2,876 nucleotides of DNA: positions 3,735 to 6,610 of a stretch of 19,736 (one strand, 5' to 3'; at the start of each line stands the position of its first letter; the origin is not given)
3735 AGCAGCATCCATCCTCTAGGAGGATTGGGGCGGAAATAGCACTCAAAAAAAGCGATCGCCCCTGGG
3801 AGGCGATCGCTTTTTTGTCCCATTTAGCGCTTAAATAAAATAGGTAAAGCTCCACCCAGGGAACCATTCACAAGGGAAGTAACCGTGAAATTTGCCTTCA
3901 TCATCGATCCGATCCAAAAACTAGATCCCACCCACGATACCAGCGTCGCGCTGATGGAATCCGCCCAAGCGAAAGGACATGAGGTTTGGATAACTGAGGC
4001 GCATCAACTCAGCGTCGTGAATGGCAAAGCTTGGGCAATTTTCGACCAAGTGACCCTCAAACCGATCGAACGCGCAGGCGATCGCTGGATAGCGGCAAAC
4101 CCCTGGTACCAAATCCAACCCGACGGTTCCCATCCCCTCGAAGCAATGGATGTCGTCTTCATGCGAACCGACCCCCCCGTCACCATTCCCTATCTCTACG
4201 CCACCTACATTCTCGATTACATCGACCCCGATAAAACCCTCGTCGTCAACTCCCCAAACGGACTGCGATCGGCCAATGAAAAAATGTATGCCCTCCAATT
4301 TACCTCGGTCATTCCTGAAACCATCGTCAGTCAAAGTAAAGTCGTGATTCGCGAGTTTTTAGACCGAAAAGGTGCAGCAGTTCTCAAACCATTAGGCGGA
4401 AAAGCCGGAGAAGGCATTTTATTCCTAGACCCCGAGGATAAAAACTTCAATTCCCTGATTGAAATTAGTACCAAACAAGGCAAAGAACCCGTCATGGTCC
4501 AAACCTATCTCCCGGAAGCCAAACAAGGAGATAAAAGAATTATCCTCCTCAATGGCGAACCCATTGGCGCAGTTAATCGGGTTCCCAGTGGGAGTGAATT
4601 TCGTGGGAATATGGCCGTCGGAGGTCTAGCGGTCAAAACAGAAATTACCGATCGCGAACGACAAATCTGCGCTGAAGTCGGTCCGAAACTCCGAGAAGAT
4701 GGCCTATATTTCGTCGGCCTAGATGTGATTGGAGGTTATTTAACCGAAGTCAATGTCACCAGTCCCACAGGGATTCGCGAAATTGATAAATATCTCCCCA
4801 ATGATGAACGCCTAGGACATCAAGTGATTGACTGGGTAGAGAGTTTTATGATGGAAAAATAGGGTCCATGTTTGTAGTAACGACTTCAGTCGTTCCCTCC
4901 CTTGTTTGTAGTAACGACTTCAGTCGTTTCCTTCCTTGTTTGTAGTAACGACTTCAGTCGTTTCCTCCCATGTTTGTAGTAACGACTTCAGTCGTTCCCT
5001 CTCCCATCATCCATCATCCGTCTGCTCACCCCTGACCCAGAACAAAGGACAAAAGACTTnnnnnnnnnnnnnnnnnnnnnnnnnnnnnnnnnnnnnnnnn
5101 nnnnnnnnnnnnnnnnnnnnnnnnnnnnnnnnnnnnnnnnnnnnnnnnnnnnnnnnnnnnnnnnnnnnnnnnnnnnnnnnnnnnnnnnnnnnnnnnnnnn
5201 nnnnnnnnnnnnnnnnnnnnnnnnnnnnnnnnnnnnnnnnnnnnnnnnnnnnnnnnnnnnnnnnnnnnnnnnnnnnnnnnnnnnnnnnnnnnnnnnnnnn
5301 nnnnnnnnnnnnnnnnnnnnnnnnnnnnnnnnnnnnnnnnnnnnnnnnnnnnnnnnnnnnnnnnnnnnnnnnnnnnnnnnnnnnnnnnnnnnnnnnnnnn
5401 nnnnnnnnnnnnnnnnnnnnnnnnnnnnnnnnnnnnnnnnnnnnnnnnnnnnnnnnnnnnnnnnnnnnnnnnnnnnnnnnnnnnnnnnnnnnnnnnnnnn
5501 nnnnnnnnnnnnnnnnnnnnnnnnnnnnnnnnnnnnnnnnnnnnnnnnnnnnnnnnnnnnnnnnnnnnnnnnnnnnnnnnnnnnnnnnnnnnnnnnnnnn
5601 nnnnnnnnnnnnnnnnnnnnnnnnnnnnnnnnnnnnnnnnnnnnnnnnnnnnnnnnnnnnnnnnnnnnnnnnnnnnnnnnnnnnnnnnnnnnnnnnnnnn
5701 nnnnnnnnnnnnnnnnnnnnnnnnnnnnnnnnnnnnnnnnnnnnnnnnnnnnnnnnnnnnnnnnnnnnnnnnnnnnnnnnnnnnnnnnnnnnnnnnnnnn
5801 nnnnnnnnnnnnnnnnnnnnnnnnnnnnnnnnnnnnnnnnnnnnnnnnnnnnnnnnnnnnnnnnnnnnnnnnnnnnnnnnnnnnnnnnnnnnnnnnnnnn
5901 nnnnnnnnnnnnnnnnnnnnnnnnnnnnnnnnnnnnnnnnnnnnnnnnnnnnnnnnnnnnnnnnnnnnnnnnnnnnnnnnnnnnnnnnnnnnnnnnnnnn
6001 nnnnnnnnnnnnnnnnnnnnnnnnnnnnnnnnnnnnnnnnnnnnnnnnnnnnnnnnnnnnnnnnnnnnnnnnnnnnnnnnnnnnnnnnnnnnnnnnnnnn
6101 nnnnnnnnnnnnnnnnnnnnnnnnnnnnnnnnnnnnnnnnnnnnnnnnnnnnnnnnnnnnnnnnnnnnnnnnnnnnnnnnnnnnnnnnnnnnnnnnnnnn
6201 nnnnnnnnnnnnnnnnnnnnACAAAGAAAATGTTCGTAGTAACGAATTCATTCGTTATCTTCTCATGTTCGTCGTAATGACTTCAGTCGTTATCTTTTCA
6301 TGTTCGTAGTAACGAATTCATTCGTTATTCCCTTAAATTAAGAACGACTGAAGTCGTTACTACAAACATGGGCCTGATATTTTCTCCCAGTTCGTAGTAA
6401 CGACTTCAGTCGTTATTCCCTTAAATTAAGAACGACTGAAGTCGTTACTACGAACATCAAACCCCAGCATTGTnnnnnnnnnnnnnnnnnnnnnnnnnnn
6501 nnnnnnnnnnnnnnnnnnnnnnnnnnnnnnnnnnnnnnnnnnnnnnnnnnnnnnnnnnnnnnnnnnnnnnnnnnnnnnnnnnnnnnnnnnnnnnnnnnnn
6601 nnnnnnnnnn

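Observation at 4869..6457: REP/BIME-like 34-bp palindromic repeat family fills both intergenic regions flanking the oxidoreductase gene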

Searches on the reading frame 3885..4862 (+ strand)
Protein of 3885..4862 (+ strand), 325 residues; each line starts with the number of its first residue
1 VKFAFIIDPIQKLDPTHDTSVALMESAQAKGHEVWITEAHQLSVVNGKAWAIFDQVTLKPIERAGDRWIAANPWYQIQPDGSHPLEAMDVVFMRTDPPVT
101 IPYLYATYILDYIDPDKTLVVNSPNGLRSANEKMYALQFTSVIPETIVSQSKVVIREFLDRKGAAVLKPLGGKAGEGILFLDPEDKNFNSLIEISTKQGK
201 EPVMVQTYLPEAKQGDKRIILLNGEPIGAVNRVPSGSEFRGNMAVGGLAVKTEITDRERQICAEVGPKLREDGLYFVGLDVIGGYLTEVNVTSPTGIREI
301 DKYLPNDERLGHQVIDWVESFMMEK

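Call 7: search_protein_families(library=pfam, proteins=[window:3885-4862:+])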
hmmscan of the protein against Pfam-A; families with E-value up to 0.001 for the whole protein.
window:3885-4862:+ (325 aa): 4 families
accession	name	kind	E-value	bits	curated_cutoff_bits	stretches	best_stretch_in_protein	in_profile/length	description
PF02955.21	GSH-S_ATP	-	2.3e-73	245.8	23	1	132-302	1-172/175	Prokaryotic glutathione synthetase, ATP-grasp domain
PF02951.20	GSH-S_N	-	6.6e-42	142.8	21.3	1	1-128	1-119/119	Prokaryotic glutathione synthetase, N-terminal domain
PF08443.16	RimK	-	3.7e-13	49.9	21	1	144-305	19-177/188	RimK-like ATP-grasp domain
PF14398.11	ATPgrasp_YheCD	-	4.2e-06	26.6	26.8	1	138-191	24-77/255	YheC/D like ATP-grasp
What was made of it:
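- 3885..4862 (+): gshB (glutathione synthetase), the upstream neighbour. Listed for context. Pfam GSH-S_ATP 2.3e-73 and GSH-S_N 6.6e-42 (call 7).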

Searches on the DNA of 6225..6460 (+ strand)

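Call 67: search_dna_similar(query=window:6225-6460:+, collection=plasmids, mode=distant, max_rows=15)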
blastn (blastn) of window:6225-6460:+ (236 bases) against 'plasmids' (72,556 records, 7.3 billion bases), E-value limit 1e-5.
No match.
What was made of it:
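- Tried and rejected: Plasmids. blastn of the downstream cluster against plasmids gave no match (call 67).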
